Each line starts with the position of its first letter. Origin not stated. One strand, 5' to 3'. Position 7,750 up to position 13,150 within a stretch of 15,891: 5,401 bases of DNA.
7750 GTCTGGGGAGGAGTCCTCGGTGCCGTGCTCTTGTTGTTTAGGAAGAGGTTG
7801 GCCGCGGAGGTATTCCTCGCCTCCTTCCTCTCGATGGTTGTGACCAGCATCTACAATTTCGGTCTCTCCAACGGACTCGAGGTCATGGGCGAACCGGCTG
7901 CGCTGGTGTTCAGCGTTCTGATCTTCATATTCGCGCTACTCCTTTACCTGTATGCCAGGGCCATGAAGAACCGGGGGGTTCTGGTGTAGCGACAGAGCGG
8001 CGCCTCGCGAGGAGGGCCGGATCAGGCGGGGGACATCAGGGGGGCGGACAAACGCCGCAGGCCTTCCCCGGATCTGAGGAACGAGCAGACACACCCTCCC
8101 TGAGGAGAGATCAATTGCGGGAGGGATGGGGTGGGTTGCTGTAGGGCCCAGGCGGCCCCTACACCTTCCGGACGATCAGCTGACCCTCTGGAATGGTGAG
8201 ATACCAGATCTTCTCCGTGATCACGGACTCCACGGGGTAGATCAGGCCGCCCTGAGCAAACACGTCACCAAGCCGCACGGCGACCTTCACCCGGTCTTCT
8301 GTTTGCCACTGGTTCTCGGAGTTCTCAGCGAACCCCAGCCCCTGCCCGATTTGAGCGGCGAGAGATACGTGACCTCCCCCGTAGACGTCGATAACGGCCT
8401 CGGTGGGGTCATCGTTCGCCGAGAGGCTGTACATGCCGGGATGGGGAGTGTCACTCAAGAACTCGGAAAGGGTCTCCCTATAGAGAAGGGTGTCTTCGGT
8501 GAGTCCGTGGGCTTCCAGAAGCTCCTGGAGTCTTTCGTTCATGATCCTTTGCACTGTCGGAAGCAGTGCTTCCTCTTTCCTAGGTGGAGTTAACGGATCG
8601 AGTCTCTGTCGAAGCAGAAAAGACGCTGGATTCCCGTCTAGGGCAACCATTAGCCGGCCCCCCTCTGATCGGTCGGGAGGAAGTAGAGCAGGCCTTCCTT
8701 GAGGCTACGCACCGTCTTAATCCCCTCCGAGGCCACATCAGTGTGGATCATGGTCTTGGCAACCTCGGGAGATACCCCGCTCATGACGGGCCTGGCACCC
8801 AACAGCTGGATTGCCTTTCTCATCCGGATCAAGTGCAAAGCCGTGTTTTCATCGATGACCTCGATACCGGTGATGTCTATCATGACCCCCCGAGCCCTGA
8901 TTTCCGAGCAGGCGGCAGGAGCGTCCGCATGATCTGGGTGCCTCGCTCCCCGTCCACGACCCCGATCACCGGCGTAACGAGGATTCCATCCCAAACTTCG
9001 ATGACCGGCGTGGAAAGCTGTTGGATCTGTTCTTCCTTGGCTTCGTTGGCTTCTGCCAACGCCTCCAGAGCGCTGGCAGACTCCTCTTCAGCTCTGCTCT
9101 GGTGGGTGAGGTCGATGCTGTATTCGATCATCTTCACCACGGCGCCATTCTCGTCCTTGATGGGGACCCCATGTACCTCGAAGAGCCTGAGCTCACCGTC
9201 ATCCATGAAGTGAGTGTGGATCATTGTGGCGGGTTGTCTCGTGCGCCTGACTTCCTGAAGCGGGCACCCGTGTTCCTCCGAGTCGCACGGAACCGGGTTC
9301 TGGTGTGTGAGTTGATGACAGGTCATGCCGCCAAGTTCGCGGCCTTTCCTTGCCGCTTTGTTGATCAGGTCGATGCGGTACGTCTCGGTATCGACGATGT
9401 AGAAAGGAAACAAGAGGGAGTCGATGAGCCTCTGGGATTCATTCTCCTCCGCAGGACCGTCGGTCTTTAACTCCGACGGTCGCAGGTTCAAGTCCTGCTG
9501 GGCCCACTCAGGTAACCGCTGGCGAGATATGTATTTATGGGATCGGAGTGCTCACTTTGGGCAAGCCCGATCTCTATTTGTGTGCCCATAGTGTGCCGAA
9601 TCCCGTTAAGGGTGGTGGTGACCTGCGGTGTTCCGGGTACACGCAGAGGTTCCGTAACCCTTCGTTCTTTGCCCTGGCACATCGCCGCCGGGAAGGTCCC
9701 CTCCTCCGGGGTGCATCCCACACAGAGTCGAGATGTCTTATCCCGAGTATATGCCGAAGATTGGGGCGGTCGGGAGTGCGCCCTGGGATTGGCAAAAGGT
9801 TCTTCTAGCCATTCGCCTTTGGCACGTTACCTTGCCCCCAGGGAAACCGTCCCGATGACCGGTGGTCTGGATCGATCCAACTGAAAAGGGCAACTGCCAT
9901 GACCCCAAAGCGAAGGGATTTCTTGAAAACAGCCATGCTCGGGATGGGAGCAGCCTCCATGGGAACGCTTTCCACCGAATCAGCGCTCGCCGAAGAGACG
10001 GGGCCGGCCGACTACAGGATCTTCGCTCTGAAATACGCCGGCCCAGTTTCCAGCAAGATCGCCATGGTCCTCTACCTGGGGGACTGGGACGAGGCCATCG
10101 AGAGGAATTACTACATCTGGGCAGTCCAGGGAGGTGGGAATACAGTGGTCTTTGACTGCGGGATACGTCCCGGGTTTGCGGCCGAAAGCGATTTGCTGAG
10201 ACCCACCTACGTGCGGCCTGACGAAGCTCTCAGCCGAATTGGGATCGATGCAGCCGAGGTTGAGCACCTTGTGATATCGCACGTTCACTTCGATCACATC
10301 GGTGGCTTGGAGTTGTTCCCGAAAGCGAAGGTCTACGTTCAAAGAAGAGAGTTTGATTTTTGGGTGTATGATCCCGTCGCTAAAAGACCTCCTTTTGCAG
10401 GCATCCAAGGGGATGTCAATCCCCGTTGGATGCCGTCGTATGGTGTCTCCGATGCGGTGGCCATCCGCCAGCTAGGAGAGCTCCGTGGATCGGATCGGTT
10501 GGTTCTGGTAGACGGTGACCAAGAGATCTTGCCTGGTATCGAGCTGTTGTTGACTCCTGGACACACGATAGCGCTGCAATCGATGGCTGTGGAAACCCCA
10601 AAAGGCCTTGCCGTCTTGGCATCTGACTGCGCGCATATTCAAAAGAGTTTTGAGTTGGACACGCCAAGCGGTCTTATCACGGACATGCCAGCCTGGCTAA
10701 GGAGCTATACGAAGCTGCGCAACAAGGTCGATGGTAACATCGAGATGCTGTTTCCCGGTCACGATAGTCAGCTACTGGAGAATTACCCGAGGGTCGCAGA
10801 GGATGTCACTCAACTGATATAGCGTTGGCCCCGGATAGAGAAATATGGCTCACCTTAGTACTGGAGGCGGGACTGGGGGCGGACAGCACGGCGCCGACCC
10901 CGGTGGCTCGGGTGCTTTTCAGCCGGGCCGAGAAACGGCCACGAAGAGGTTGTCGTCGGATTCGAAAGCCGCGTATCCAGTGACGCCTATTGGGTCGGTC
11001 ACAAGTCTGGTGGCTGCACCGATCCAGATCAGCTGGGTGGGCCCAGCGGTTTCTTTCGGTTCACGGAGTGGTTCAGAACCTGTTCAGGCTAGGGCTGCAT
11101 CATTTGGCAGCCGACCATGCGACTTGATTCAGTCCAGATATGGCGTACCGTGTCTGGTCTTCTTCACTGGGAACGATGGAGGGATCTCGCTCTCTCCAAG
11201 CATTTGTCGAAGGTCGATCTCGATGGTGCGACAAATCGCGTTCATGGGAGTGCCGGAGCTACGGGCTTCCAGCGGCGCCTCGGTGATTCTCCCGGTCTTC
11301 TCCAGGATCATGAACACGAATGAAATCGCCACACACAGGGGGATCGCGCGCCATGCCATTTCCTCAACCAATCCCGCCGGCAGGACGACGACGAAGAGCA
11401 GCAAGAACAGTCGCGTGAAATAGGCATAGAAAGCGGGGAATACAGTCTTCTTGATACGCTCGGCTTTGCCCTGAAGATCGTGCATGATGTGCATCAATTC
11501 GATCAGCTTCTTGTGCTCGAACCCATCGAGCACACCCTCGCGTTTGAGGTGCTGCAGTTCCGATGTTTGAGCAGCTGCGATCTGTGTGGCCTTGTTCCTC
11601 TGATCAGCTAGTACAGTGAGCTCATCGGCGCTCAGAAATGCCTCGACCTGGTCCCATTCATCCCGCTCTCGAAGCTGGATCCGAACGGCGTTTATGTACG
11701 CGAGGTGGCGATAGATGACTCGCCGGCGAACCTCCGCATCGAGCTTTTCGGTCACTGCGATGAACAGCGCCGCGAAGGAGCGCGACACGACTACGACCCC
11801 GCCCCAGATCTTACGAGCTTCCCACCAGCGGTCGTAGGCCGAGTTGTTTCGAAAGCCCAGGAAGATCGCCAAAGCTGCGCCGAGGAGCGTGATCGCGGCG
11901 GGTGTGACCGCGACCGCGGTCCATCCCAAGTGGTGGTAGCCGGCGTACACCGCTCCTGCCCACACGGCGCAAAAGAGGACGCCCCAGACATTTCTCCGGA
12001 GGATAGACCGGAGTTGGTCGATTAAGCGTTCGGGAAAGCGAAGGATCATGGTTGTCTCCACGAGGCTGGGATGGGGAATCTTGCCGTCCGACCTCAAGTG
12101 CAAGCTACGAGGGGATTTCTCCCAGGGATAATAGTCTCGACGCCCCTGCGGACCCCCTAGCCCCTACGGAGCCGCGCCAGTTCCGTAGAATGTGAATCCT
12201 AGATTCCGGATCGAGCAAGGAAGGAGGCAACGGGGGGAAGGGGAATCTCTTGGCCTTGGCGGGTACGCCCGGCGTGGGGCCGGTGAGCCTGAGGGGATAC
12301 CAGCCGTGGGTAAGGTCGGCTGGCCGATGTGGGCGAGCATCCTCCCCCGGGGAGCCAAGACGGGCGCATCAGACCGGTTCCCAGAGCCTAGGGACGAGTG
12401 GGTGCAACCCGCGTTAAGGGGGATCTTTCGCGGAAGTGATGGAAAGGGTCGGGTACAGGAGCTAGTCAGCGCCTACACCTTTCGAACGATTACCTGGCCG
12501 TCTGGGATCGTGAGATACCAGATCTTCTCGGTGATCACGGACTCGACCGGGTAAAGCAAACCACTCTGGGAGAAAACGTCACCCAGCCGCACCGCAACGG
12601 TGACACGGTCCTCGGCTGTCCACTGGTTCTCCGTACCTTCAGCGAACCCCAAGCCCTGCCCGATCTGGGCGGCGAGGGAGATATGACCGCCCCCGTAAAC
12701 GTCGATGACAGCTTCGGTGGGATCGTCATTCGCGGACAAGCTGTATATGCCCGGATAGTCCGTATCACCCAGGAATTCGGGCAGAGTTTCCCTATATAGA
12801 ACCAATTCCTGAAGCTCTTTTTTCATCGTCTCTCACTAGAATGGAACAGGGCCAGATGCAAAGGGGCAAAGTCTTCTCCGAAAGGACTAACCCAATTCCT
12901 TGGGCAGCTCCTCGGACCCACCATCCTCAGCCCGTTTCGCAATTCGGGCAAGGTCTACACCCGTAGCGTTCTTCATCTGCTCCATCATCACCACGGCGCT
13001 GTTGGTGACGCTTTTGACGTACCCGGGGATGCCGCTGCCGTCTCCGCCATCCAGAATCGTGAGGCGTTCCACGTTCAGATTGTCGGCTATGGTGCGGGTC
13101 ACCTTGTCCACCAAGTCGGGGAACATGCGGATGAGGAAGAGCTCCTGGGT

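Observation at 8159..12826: Conserved small protein family duplicated in one locus: one copy follows a STAS-domain scaffold gene, the other follows a flotillin scaffold gene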

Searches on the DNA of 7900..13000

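Call 76: search_rna_families(source=window, start=7900, end=13000, threshold=gathering)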
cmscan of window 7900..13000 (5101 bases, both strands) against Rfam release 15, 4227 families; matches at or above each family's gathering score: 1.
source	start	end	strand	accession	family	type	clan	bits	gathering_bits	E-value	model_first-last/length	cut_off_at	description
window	9435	9506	+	RF00005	tRNA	Gene; tRNA;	CL00001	30.3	29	0.0021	1-71/71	no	tRNA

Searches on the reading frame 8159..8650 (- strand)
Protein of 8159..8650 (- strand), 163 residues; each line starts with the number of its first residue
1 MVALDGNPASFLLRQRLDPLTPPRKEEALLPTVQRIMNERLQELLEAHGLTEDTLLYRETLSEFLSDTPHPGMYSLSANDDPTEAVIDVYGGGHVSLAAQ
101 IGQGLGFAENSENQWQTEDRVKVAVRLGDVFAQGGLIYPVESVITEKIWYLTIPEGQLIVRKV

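Call 4: search_protein_families(library=pfam, proteins=[window:8159-8650:-], max_evalue=0.01)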
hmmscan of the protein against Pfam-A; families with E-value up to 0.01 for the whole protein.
window:8159-8650:- (163 aa): 1 family
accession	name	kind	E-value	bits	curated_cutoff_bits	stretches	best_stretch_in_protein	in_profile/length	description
PF09143.16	AvrPphF-ORF-2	-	0.00041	20.8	25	0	114-144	119-150/175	AvrPphF-ORF-2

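Call 6: search_protein_families(library=ncbifam, proteins=[window:8159-8650:-], max_evalue=0.1)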
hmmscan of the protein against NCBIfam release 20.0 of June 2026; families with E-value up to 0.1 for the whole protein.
window:8159-8650:- (163 aa): 0 families

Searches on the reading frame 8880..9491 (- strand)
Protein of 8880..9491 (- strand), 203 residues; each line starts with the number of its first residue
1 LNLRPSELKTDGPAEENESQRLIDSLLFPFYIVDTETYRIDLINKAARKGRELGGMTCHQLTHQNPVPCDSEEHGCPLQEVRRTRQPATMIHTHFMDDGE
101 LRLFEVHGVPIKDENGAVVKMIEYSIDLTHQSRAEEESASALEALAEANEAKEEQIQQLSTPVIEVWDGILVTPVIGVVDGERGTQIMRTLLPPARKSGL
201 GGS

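Call 4: search_protein_families(library=pfam, proteins=[window:8880-9491:-], max_evalue=0.01)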
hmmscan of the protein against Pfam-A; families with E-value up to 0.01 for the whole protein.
window:8880-9491:- (203 aa): 3 families
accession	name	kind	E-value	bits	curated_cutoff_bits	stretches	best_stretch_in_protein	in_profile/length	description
PF08448.16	PAS_4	-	1.4e-10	41.8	23.1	1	24-132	2-109/110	PAS fold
PF13426.13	PAS_9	-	1.3e-05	25.9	27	1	31-129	4-102/103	PAS domain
PF00989.32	PAS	-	0.0033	17.9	22.6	0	20-118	4-103/113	PAS fold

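Call 6: search_protein_families(library=ncbifam, proteins=[window:8880-9491:-], max_evalue=0.1)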
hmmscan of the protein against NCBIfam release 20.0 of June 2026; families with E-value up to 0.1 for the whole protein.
window:8880-9491:- (203 aa): 4 families
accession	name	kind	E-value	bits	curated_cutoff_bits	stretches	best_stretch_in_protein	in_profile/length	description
NF052652.1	YtvA_fam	equivalog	2.5e-06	27.2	250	1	146-192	121-167/243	YtvA family blue-light photoreceptor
NF041880.1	EPS_EpsF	equivalog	0.0011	17.6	900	1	68-153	196-275/492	response regulator EpsF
TIGR00229.1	sensory_box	domain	0.0032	17.6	22.9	1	40-137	27-125/126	PAS domain S-box protein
NF008302.0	PRK11091.1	equivalog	0.0098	14.1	838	1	79-141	217-279/779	aerobic respiration two-component sensor histidine kinase ArcB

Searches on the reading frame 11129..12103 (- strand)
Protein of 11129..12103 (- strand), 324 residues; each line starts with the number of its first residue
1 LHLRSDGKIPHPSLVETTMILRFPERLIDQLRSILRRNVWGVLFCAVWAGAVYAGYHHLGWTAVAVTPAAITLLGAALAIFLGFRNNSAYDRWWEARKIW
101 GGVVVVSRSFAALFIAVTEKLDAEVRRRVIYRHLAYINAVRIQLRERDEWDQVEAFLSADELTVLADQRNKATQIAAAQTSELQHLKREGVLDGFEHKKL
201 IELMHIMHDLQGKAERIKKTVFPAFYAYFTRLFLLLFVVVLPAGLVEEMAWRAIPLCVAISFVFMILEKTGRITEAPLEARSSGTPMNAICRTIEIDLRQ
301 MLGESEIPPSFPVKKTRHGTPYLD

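Call 4: search_protein_families(library=pfam, proteins=[window:11129-12103:-], max_evalue=0.01)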
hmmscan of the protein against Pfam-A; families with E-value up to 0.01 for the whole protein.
window:11129-12103:- (324 aa): 1 family
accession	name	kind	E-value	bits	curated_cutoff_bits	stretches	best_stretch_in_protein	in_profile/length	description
PF25539.1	Bestrophin_2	-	3.8e-60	204.3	27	1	33-299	19-287/288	Bacterial/Fungal Bestrophin protein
